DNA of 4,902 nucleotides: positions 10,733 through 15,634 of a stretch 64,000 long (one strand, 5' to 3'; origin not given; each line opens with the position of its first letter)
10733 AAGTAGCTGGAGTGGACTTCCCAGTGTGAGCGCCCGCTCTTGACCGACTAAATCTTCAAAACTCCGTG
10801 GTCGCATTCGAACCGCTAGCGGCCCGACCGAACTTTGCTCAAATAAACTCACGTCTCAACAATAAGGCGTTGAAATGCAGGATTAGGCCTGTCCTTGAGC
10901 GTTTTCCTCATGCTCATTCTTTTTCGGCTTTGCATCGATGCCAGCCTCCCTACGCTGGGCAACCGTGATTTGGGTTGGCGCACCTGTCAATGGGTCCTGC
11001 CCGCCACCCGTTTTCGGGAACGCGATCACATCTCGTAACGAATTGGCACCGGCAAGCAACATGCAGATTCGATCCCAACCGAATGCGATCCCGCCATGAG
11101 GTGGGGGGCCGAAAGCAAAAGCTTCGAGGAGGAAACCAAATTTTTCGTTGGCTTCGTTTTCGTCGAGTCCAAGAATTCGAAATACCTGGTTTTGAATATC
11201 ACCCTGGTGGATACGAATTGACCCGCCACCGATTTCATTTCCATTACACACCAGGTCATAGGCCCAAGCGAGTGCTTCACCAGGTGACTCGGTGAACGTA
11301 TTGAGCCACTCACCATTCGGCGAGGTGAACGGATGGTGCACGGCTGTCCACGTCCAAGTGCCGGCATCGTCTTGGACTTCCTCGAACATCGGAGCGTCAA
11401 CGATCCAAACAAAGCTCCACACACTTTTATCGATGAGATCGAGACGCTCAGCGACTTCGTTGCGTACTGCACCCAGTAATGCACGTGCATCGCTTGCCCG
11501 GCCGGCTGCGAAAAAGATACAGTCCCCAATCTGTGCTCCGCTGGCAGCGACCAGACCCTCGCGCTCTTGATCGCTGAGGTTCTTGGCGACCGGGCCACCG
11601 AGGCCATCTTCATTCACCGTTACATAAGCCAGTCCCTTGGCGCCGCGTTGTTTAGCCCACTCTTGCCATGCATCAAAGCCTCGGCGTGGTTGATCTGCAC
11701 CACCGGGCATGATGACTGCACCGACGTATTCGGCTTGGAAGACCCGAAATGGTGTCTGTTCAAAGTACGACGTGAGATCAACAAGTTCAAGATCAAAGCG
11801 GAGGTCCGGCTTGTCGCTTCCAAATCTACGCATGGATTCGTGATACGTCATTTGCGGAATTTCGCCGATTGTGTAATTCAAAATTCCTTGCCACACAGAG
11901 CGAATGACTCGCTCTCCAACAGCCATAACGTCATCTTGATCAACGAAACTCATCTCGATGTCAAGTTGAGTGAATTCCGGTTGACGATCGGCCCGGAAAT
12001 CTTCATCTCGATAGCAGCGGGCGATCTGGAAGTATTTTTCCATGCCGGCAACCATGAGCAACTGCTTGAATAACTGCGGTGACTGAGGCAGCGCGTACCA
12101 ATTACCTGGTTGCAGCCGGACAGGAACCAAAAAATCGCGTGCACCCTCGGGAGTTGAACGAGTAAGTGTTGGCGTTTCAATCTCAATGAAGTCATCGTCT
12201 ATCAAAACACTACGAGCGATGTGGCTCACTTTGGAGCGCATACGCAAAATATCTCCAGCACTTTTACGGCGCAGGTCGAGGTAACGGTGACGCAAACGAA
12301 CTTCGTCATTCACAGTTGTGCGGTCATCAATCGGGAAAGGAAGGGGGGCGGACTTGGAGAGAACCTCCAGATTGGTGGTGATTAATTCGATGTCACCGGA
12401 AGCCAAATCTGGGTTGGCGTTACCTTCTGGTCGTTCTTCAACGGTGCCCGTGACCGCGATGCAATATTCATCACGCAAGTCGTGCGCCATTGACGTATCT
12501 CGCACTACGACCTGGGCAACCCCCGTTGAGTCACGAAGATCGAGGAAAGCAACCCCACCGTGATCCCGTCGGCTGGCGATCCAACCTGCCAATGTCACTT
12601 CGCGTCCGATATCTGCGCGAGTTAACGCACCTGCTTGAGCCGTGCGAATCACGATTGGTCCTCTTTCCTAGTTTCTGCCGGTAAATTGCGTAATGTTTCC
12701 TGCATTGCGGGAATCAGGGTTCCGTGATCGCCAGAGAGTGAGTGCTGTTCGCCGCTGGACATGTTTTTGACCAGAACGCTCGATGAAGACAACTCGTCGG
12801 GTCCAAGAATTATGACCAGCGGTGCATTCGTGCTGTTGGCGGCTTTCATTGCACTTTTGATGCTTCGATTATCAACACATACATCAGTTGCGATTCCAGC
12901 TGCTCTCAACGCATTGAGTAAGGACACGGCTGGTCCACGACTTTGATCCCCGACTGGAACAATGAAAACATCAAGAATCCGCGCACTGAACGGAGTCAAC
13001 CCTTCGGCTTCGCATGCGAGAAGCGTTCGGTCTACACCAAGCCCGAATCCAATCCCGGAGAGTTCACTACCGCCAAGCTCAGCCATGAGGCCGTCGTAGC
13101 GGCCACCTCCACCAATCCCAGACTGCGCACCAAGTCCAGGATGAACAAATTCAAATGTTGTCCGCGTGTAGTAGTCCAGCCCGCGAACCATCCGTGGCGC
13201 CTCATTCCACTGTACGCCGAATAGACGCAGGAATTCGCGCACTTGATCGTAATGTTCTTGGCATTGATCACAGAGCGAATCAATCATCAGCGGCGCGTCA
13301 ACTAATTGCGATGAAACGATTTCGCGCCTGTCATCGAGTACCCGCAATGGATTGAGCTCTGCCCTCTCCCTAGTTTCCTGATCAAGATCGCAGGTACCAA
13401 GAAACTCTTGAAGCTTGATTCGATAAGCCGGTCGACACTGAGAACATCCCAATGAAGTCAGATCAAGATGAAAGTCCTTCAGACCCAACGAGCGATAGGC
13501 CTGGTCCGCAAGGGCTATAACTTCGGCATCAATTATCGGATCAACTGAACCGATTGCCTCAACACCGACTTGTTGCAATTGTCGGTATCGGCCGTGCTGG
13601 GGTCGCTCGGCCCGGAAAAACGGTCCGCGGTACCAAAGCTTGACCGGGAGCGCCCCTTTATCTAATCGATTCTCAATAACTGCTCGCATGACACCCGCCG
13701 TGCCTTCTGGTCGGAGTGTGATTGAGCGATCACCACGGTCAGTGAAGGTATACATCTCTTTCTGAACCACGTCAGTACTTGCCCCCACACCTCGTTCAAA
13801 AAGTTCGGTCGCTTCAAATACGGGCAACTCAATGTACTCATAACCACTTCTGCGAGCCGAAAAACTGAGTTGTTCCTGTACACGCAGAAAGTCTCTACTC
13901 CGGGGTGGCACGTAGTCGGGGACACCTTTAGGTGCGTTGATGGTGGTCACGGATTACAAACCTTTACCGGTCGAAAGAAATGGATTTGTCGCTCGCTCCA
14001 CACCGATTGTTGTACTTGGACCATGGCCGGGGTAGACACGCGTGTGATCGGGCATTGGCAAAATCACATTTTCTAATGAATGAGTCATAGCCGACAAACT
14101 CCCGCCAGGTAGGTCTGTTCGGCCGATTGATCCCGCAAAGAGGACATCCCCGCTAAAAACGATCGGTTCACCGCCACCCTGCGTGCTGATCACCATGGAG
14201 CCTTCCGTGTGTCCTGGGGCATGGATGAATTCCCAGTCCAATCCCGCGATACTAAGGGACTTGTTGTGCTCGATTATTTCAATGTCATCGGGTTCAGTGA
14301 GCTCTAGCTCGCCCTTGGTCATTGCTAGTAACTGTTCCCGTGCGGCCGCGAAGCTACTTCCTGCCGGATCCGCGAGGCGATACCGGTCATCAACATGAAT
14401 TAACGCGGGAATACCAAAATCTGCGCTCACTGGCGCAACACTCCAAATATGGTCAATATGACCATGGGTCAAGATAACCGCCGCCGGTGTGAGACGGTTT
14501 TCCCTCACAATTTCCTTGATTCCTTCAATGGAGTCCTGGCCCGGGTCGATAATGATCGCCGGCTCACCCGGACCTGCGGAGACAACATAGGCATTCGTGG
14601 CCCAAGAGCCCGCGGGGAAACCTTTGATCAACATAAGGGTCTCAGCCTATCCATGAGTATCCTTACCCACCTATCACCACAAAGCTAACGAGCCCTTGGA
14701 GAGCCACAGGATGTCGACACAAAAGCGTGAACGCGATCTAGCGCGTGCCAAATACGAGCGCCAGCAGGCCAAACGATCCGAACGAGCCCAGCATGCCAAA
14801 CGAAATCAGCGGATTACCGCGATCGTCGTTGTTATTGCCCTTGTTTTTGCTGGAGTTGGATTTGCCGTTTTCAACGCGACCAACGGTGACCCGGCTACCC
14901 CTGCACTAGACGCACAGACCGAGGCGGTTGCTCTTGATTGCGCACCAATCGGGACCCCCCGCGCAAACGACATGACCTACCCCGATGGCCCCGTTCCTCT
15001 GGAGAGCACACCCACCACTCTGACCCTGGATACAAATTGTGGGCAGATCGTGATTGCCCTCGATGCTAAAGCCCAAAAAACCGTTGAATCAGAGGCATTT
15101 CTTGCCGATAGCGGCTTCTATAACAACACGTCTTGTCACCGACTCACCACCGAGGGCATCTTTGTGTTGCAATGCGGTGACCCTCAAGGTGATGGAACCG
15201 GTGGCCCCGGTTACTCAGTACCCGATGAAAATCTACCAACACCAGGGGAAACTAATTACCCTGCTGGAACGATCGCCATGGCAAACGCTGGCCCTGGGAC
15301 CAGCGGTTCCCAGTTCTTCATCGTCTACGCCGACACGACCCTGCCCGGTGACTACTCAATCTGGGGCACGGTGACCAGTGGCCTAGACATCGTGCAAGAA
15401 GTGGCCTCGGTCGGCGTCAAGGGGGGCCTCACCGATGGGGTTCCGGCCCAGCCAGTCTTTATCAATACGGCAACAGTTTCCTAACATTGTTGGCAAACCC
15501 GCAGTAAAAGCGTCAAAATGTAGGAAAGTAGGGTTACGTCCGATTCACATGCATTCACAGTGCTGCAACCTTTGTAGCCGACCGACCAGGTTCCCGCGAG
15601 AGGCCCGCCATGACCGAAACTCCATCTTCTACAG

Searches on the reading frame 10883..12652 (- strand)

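Call 81: search_protein_families(library=pfam, max_evalue=0.00001, proteins=[window:10883-12652:-])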
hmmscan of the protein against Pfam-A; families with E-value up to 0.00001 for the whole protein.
window:10883-12652:- (589 aa): 3 families
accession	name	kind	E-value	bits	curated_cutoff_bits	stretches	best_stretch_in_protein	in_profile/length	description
PF00152.25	tRNA-synt_2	-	8.3e-116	386.8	25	1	116-548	2-307/308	tRNA synthetases class II (D, K and N)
PF01336.31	tRNA_anti-codon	-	1.4e-16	60.6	27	1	19-98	1-75/75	OB-fold nucleic acid binding domain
PF02938.19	GAD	-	5.6e-15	55.8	23.4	1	308-390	9-92/95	GAD domain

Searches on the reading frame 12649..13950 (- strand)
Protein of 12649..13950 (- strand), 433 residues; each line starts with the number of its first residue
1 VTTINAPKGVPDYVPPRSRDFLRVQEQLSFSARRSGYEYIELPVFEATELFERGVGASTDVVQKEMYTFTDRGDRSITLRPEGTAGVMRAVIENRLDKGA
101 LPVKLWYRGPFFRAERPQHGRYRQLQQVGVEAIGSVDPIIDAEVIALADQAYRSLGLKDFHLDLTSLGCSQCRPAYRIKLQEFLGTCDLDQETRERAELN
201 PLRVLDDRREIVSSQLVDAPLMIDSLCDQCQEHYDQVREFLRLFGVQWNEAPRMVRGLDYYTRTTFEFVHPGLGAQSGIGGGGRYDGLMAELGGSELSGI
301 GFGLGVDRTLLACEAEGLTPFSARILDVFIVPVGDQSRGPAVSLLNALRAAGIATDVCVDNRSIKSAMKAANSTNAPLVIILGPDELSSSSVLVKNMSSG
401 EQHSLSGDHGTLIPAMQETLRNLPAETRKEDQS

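Call 81: search_protein_families(library=pfam, max_evalue=0.00001, proteins=[window:12649-13950:-])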
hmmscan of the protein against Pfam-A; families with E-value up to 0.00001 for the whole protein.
window:12649-13950:- (433 aa): 3 families
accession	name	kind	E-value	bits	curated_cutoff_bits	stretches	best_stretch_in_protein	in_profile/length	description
PF13393.11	tRNA-synt_His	-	2.5e-42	145.6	25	1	9-307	1-306/308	Histidyl-tRNA synthetase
PF00587.30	tRNA-synt_2b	-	2.8e-16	60.5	29.3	1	67-290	1-143/179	tRNA synthetase class II core domain (G, H, P, S and T)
PF03129.25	HGTP_anticodon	-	1.8e-11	44.5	21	1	327-406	1-83/94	Anticodon binding domain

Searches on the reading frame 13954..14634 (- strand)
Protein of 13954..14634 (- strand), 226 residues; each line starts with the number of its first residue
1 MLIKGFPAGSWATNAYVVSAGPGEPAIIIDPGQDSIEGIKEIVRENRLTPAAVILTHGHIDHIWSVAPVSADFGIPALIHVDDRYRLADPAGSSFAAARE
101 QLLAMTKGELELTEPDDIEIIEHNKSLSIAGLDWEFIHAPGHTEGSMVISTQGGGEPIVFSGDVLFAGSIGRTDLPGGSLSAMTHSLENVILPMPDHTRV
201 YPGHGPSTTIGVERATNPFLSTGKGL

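Call 81: search_protein_families(library=pfam, max_evalue=0.00001, proteins=[window:13954-14634:-])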
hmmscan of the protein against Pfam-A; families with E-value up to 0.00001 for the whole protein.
window:13954-14634:- (226 aa): 1 family
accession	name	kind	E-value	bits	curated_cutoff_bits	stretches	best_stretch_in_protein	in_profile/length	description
PF00753.33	Lactamase_B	-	8.9e-29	101.3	22.7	1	11-204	4-196/196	Metallo-beta-lactamase superfamily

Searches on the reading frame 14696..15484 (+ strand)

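Call 81: search_protein_families(library=pfam, max_evalue=0.00001, proteins=[window:14696-15484:+])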
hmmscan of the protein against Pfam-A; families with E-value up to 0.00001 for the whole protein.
window:14696-15484:+ (262 aa): 1 family
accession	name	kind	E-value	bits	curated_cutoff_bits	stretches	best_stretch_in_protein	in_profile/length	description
PF00160.26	Pro_isomerase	-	1.7e-23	84.1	21.7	1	109-261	2-159/159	Cyclophilin type peptidyl-prolyl cis-trans isomerase/CLD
